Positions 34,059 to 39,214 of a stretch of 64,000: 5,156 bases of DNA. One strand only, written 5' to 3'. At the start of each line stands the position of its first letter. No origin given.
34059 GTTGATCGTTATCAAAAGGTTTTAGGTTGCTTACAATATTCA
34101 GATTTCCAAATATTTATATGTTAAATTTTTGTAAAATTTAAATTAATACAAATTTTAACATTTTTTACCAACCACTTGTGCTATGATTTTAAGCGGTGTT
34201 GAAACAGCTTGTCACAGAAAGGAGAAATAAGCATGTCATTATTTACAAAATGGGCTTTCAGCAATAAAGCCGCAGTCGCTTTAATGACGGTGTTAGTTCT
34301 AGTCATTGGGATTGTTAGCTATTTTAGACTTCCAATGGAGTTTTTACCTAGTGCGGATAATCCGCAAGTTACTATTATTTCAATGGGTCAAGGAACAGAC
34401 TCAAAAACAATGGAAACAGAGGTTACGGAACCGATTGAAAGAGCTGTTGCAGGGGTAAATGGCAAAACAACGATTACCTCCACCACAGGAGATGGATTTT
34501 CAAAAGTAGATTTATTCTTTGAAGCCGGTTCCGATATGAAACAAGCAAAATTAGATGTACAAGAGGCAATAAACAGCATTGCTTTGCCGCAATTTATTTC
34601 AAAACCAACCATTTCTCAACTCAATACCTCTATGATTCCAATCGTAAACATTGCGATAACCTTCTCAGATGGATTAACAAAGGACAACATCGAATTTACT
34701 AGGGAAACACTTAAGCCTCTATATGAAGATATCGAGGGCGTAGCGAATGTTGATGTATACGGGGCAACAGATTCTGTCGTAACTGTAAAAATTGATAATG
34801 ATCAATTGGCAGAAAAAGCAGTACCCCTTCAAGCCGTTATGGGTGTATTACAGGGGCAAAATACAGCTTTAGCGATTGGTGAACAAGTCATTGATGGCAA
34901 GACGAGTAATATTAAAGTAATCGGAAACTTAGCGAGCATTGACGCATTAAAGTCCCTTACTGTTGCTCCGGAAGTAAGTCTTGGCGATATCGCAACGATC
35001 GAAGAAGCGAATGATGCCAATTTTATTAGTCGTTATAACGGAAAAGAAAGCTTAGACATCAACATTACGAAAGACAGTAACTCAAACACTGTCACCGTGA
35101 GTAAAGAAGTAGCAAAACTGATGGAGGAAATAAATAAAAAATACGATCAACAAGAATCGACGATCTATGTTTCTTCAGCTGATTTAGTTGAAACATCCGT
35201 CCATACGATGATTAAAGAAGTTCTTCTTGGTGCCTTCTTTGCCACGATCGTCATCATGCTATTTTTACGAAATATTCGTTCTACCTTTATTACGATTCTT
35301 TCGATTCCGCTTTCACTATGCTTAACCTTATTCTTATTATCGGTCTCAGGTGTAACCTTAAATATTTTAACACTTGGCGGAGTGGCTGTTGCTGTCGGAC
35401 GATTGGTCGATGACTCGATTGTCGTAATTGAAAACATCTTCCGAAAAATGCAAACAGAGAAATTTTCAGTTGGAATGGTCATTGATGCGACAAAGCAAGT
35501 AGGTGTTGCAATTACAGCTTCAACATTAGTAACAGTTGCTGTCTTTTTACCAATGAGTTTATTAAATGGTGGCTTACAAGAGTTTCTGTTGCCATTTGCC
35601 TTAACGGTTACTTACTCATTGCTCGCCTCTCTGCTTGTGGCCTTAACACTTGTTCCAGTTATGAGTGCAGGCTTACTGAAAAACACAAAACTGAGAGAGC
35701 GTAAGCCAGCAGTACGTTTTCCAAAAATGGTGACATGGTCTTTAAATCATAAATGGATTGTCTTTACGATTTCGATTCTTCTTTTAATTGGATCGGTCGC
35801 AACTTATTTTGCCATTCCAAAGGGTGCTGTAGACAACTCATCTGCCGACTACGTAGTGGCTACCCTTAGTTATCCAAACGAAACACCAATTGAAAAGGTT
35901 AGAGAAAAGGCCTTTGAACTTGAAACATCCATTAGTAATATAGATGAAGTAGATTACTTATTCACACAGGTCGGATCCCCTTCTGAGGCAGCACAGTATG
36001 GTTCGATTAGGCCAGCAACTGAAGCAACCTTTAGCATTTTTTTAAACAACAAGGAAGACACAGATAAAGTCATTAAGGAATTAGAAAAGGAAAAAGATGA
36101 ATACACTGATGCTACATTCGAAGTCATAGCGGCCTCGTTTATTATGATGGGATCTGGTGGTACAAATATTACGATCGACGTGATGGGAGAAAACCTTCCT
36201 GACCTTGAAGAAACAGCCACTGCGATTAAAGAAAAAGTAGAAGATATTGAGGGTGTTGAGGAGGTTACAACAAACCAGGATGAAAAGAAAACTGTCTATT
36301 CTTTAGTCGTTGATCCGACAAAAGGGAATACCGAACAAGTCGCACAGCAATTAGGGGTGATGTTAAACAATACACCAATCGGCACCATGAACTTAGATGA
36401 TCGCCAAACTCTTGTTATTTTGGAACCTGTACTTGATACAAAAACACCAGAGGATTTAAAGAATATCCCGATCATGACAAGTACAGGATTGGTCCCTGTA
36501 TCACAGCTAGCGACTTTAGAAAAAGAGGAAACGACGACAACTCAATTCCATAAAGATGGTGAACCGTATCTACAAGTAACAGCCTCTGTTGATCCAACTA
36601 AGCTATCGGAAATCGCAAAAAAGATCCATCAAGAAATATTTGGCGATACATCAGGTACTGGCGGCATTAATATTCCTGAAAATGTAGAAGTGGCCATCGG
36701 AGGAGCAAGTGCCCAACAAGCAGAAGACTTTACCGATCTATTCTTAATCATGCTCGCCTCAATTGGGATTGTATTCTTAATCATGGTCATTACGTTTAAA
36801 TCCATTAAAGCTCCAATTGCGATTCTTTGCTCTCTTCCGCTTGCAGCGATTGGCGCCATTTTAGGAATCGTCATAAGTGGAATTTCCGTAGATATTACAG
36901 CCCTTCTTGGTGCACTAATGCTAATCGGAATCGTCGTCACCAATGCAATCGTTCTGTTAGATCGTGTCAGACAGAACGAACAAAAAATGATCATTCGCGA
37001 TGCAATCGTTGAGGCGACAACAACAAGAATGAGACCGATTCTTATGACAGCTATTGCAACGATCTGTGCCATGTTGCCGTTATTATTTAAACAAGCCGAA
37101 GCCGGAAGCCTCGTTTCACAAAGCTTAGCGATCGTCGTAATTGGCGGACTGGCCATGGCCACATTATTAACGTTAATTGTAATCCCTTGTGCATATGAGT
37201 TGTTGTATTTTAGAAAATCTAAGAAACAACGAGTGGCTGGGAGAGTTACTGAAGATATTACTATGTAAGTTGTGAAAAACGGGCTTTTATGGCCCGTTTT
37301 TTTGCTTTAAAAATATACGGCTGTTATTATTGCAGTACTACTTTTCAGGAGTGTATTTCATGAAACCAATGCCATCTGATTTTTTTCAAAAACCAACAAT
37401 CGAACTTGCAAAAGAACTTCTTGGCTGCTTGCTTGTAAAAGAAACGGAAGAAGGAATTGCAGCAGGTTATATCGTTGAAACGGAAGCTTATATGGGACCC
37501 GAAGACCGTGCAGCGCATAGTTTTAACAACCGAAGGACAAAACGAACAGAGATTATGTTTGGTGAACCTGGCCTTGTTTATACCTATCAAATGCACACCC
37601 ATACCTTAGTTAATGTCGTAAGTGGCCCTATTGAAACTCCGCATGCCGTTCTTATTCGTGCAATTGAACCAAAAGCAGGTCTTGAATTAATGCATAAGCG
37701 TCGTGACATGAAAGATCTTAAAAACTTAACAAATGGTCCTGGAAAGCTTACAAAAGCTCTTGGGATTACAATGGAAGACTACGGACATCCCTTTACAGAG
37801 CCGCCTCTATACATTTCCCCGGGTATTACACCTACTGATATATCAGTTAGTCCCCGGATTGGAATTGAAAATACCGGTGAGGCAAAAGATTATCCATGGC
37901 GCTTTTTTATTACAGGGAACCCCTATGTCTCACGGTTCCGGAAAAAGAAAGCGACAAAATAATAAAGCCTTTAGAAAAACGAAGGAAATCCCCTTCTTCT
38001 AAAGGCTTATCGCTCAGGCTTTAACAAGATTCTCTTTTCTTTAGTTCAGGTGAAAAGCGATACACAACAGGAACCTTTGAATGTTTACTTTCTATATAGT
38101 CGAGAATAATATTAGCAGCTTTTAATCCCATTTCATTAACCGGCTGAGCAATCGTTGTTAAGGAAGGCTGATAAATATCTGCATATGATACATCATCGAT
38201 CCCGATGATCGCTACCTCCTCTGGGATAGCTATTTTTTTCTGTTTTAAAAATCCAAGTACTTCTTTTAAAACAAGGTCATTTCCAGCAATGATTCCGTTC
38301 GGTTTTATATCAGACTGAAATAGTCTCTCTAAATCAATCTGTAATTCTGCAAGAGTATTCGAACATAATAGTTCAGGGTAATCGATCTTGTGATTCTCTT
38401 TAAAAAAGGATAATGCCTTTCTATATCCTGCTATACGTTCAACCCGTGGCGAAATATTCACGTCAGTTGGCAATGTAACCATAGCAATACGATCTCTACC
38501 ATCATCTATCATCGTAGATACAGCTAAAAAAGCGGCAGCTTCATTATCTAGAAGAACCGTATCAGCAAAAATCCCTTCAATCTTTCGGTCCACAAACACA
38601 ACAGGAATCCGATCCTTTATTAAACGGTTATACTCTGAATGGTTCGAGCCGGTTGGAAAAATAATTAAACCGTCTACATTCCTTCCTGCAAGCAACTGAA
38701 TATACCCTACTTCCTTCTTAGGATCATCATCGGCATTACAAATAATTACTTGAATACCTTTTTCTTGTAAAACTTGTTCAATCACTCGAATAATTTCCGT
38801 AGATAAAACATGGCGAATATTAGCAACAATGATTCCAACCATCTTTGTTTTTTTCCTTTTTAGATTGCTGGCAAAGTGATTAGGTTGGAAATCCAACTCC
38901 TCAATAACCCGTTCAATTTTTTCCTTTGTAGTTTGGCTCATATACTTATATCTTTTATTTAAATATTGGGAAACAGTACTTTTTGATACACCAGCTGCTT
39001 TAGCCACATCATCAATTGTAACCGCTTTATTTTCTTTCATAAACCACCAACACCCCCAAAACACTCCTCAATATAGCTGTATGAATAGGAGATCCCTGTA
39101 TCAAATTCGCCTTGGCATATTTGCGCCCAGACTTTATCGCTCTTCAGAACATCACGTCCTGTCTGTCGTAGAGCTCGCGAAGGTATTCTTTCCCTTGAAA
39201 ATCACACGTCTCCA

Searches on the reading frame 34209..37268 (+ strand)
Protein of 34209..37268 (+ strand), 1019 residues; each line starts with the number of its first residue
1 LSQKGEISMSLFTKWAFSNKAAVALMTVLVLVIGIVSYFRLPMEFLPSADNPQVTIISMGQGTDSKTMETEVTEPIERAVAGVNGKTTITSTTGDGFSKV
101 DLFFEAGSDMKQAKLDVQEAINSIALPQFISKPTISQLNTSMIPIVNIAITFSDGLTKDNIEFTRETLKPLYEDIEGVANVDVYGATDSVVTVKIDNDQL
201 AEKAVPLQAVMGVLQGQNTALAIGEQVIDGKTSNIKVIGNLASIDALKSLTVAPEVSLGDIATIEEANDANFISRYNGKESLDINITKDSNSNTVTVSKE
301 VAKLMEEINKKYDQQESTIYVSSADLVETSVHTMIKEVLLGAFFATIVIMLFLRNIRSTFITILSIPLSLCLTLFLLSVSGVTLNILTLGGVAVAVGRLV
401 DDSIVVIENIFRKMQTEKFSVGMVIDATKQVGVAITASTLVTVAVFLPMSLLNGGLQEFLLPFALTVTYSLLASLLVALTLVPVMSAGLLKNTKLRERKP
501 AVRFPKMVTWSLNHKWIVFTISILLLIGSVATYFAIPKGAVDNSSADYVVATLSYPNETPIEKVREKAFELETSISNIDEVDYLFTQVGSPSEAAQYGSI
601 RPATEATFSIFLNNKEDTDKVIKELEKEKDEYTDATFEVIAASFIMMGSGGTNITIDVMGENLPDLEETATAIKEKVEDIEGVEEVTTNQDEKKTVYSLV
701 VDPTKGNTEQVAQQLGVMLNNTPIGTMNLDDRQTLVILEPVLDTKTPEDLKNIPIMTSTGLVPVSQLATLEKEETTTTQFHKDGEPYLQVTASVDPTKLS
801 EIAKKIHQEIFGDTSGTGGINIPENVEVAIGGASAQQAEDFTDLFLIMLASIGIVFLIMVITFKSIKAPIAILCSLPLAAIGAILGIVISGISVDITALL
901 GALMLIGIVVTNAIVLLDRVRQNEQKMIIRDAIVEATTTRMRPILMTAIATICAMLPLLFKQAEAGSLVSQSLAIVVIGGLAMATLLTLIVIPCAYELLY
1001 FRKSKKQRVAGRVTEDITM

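Call 48: search_protein_families(library=pfam, proteins=[window:34209-37268:+], max_evalue=0.00001)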
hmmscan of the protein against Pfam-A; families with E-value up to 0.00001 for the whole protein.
window:34209-37268:+ (1019 aa): 3 families
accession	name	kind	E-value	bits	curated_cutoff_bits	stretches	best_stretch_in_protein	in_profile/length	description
PF00873.25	ACR_tran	-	3.9e-187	624.5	28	1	15-998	4-1019/1021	AcrB/AcrD/AcrF family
PF03176.21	MMPL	-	8.2e-16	58.3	20.5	2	822-994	119-297/333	MMPL family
PF02355.23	SecD_SecF_C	-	7e-09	35.8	20.5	1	844-989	34-176/189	Protein export membrane protein SecD/SecF, C-terminal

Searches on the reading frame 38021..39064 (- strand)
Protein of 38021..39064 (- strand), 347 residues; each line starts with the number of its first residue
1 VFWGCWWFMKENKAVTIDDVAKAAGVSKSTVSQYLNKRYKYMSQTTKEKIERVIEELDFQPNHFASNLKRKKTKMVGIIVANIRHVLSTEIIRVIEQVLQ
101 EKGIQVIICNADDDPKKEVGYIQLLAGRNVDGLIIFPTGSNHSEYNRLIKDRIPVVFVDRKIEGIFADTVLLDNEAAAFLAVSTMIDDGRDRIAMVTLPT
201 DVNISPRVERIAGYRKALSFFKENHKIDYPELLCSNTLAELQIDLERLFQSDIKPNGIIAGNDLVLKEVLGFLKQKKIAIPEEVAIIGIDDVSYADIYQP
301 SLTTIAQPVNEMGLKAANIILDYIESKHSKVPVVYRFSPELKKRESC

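Call 48: search_protein_families(library=pfam, proteins=[window:38021-39064:-], max_evalue=0.00001)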
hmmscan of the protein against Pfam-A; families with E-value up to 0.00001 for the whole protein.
window:38021-39064:- (347 aa): 4 families
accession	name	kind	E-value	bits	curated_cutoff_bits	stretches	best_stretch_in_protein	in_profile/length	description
PF13377.12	Peripla_BP_3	-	1.6e-24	87.3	26.5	1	184-347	3-167/167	Periplasmic binding protein-like domain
PF00532.27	Peripla_BP_1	-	6.2e-20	72.3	22.2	1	74-329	2-268/281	Periplasmic binding proteins and sugar binding domain of LacI family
PF00356.27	LacI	-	4.3e-19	68.5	27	1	16-62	1-46/46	Bacterial regulatory proteins, lacI family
PF13407.12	Peripla_BP_4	-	1.4e-12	48.2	35.1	1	89-326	14-256/258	Periplasmic binding protein domain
